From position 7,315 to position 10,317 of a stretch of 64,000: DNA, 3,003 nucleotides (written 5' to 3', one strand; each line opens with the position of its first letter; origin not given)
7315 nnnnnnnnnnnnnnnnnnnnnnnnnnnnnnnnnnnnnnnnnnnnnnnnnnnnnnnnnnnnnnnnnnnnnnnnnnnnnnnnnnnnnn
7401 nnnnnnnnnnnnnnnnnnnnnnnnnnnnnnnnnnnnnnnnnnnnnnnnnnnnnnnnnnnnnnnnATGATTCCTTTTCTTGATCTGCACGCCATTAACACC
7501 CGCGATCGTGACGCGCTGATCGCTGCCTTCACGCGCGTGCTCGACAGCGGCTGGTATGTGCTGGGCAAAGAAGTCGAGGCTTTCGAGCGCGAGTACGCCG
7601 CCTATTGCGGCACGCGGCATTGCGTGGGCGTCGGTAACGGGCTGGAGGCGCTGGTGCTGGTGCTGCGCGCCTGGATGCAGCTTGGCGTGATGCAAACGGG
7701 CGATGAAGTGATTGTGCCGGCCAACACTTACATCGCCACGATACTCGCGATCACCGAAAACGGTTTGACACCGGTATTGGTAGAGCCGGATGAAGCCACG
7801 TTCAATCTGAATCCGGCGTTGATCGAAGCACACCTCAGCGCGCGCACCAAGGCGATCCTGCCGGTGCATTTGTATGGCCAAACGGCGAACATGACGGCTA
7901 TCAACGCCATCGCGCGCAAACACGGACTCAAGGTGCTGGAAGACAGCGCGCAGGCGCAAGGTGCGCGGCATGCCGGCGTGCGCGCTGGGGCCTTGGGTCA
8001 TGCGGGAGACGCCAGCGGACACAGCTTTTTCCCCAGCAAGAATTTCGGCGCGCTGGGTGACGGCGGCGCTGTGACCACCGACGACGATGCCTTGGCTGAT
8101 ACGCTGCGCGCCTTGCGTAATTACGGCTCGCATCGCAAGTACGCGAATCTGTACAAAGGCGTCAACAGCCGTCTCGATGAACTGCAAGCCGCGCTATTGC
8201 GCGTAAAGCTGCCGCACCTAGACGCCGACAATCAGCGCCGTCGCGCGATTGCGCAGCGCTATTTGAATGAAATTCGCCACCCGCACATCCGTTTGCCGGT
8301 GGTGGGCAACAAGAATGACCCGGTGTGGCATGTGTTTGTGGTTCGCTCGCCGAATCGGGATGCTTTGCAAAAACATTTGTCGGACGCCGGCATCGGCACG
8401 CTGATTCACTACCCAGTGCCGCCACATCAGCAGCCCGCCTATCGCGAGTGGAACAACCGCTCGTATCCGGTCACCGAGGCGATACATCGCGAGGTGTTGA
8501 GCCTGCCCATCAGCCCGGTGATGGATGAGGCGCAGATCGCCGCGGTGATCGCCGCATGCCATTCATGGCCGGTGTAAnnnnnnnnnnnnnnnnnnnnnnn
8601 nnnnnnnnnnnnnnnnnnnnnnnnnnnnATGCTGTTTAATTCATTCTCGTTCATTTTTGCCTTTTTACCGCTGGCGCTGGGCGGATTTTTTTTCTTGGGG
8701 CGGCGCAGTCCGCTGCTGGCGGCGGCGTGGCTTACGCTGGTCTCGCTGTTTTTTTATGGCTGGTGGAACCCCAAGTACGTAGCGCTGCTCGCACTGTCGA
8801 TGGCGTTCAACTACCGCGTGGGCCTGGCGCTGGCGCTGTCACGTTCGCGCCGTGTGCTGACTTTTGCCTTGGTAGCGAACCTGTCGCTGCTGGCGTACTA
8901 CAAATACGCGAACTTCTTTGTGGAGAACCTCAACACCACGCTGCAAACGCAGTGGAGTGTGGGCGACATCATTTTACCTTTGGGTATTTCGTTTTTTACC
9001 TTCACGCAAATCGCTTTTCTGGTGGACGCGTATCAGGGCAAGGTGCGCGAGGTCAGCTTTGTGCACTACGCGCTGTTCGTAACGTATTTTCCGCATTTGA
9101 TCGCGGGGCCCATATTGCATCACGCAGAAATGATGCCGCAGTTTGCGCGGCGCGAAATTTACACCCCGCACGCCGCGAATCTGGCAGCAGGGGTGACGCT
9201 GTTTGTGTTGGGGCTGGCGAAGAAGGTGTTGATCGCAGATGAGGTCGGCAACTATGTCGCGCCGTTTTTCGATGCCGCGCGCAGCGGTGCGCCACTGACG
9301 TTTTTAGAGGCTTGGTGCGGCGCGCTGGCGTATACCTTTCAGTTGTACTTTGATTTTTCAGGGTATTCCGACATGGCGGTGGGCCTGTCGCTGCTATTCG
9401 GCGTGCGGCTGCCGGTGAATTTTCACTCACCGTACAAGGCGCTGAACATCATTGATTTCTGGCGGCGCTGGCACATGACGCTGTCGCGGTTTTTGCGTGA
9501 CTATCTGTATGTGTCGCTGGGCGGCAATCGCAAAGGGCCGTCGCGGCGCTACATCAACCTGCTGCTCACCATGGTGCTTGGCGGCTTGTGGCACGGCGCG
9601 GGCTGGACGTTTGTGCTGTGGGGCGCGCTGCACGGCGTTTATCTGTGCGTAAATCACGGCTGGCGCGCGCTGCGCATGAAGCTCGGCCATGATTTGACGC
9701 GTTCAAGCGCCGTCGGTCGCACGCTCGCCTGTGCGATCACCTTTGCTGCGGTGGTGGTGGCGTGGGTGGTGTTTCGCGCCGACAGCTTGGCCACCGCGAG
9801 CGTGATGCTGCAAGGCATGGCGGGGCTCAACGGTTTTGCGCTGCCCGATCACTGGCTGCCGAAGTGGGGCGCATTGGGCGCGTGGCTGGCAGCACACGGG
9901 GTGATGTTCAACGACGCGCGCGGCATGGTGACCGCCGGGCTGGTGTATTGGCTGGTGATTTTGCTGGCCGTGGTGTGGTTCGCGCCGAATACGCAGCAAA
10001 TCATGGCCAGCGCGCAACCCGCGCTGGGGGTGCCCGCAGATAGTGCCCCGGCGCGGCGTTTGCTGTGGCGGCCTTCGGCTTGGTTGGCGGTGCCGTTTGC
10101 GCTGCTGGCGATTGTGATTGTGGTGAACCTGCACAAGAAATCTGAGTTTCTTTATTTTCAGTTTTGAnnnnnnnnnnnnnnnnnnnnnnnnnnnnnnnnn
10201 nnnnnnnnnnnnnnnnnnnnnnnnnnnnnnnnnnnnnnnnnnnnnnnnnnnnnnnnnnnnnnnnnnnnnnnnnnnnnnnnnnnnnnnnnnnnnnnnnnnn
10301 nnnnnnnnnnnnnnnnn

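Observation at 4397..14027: Ten-gene, translationally coupled operon joining a Gtr/Arn-type three-component glycosylation system to 3-amino-3,6-dideoxyhexose synthesis genes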

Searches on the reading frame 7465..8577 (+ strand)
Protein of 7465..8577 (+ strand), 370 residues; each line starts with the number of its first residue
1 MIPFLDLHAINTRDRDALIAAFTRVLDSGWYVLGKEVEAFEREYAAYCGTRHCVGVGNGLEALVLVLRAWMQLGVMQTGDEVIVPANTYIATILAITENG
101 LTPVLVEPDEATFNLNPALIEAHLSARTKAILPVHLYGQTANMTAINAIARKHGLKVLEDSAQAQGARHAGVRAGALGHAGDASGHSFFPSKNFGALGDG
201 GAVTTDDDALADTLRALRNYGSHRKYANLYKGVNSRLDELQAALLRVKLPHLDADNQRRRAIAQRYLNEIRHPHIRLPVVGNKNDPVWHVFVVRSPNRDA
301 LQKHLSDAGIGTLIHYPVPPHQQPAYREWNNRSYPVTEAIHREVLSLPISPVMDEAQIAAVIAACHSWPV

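Call 4: search_protein_families(library=pfam, proteins=[window:7465-8577:+], max_evalue=0.01)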
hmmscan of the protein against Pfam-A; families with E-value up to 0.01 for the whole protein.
window:7465-8577:+ (370 aa): 4 families
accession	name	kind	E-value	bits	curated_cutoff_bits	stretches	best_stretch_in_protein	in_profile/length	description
PF01041.23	DegT_DnrJ_EryC1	-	6.9e-108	361.5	19.8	1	16-364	5-358/360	DegT/DnrJ/EryC1/StrS aminotransferase family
PF00155.27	Aminotran_1_2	-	8.1e-05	22.4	19.7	1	38-218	45-245/361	Aminotransferase class I and II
PF00266.25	Aminotran_5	-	0.00048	19.6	21.5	1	58-172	69-187/371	Aminotransferase class-V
PF01212.27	Beta_elim_lyase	-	0.0054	16.5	27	0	35-222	32-228/288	Beta-eliminating lyase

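Call 5: search_protein_families(library=ncbifam, proteins=[window:7465-8577:+], max_evalue=0.01)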
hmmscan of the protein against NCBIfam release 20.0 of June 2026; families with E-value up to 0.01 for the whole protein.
window:7465-8577:+ (370 aa): 21 families
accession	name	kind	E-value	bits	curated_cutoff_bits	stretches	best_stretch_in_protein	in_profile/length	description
TIGR03588.1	PseC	equivalog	2.5e-61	207.7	423.5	1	19-364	14-375/380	UDP-4-amino-4,6-dideoxy-N-acetyl-beta-L-altrosamine transaminase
NF008658.2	PRK11658.1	equivalog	5.7e-58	196.4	631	1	17-366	15-374/379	UDP-4-amino-4-deoxy-L-arabinose aminotransferase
TIGR04427.1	PLP_DesI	equivalog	2.1e-51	175.3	650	1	11-361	27-375/390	dTDP-4-dehydro-6-deoxyglucose aminotransferase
NF008687.0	PRK11706.1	equivalog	3.8e-48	164.1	375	1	76-366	68-371/375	dTDP-4-amino-4,6-dideoxygalactose transaminase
TIGR04181.1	NHT_00031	hypoth_equivalog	2.5e-46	158.2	420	1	23-350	17-359/359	LegC family aminotransferase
NF011936.0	PRK15407.1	equivalog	6.4e-42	143.7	423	2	25-221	56-251/440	lipopolysaccharide biosynthesis protein RfbH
TIGR02379.1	ECA_wecE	subfamily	9.4e-38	129.9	434.85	1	76-363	68-369/376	dTDP-4-amino-4,6-dideoxy-D-glucose transaminase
NF004621.0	PRK05957.1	equivalog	1.9e-07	30.2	498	1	73-162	107-201/389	pyridoxal phosphate-dependent aminotransferase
NF005816.0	PRK07682.1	equivalog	8.7e-07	27.9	620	1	54-163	95-205/390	aminotransferase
NF005817.0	PRK07683.1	equivalog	7.1e-05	21.7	575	1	74-140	108-177/387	aminotransferase A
NF006488.0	PRK08912.1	equivalog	0.0002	20.4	498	1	73-132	105-164/387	aminotransferase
NF004975.0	PRK06348.1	equivalog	0.00025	20.2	549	1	40-132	79-167/384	pyridoxal phosphate-dependent aminotransferase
NF005732.0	PRK07550.1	equivalog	0.00027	20.1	366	1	74-158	112-203/389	aminotransferase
NF041364.1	GntC_guanitoxin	equivalog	0.00038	19.5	415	1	76-161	81-174/356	guanitoxin biosynthesis PLP-dependent (S)-gamma-hydroxy-L-arginine cyclodehydratase GntC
NF005871.0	PRK07811.1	equivalog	0.00044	18.9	513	1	38-219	64-236/389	cystathionine gamma-synthase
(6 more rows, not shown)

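Call 35: search_solved_structures(query=window:7465-8577:+, max_evalue=1e-30)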
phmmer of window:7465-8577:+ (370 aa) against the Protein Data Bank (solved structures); distinct sequences matched with E-value up to 1e-30: 39.
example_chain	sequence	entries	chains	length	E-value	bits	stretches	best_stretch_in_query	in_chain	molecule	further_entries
5u1z_A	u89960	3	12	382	4e-123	414.8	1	4-369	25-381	Putative aminotransferase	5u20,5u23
5u21_A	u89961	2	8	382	2.8e-122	412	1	4-369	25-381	Putative aminotransferase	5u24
7n63_A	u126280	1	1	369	1.5e-121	409.6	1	1-357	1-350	Putative aminotransferase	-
3frk_A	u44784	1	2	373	8.7e-111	374.2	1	22-369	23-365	QdtB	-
2oga_A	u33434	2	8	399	1.4e-108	366.9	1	2-368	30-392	Transaminase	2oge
7b0d_A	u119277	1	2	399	5.2e-96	325.6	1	1-361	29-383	Glutamine--scyllo-inositol transaminase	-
3nyu_A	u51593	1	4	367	2e-79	271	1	1-365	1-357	Aminotransferase WbpE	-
3nu7_A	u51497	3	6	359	2.3e-79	270.8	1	1-364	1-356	Aminotransferase WbpE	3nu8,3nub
3nys_A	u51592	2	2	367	1.4e-78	268.2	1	1-365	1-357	Aminotransferase WbpE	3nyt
8e75_A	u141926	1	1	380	2.7e-74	254.1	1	1-361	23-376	DegT/DnrJ/EryC1/StrS aminotransferase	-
8e77_A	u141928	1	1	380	2.7e-74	254.1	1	1-361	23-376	DegT/DnrJ/EryC1/StrS aminotransferase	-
4qgr_A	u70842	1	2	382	2.8e-65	224.5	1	3-363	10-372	DegT/DnrJ/EryC1/StrS aminotransferase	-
3uwc_A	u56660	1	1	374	1e-54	189.7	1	27-363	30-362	Nucleotide-sugar aminotransferase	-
3bn1_A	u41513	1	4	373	1.1e-53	186.3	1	25-365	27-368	Perosamine synthetase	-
3dr7_A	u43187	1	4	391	1.3e-53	186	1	25-365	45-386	Putative perosamine synthetase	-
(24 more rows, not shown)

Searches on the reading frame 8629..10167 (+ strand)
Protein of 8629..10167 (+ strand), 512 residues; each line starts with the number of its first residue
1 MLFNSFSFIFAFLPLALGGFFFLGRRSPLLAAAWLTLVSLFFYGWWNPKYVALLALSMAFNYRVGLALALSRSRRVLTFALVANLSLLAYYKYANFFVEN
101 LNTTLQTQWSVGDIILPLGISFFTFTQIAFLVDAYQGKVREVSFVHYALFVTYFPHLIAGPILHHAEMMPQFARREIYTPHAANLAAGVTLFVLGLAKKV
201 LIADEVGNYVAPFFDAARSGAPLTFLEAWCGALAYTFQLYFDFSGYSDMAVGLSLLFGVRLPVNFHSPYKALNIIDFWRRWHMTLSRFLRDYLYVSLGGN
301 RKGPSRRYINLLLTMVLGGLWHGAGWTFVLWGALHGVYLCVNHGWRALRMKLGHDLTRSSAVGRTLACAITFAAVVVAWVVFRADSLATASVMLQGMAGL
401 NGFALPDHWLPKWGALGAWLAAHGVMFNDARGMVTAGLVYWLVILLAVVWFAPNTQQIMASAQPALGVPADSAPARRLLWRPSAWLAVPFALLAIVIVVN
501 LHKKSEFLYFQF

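Call 4: search_protein_families(library=pfam, proteins=[window:8629-10167:+], max_evalue=0.01)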
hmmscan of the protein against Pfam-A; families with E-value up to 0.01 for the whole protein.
window:8629-10167:+ (512 aa): 1 family
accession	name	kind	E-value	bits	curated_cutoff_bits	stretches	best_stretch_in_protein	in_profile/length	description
PF03062.24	MBOAT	-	6.9e-34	118.1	27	1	77-349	62-301/337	MBOAT, membrane-bound O-acyltransferase family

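Call 5: search_protein_families(library=ncbifam, proteins=[window:8629-10167:+], max_evalue=0.01)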
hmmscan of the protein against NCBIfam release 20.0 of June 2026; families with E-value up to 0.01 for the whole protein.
window:8629-10167:+ (512 aa): 1 family
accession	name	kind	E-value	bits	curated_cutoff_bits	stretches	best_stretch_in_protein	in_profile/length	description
TIGR04091.1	LTA_dltB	equivalog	6.6e-56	190.2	375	1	23-383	25-377/380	D-alanyl-lipoteichoic acid biosynthesis protein DltB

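Call 42: search_solved_structures(query=window:8629-10167:+, max_evalue=0.001, show_alignments=1)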
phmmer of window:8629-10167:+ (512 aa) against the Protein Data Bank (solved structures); distinct sequences matched with E-value up to 0.001: 4.
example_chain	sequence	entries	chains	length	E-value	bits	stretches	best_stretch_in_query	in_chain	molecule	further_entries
6bug_C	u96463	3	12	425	1.4e-29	106.6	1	114-382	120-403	D-alanyl transfer protein DltB | Integral membrane protein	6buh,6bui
8jem_A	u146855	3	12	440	1.7e-29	106.3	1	114-382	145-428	Teichoic acid D-alanyltransferase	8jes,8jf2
7q1u_A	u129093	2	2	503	0.00014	24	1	138-348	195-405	Protein-cysteine N-palmitoyltransferase HHAT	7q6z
7mhy_A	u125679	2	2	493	0.00017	23.8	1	133-348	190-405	Protein-cysteine N-palmitoyltransferase HHAT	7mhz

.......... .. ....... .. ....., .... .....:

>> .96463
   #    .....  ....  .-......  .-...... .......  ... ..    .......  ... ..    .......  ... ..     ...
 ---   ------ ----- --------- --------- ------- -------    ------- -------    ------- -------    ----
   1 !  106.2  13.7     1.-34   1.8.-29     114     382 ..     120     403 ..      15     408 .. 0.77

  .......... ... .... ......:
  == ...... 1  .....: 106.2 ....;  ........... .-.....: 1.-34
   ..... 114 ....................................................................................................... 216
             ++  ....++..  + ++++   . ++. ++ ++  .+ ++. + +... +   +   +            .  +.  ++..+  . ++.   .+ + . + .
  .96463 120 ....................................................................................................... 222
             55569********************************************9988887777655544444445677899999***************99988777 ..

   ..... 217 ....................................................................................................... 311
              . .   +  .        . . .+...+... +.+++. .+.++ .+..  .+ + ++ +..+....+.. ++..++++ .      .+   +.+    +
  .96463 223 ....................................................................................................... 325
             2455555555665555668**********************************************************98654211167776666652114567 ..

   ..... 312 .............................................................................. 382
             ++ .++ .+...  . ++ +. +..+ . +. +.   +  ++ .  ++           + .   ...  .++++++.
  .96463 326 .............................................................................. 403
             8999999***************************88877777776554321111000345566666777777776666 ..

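Call 62: search_protein_families(library=padloc, proteins=[window:8629-10167:+], max_evalue=0.001)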
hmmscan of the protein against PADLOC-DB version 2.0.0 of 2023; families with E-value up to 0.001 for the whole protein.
window:8629-10167:+ (512 aa): 0 families
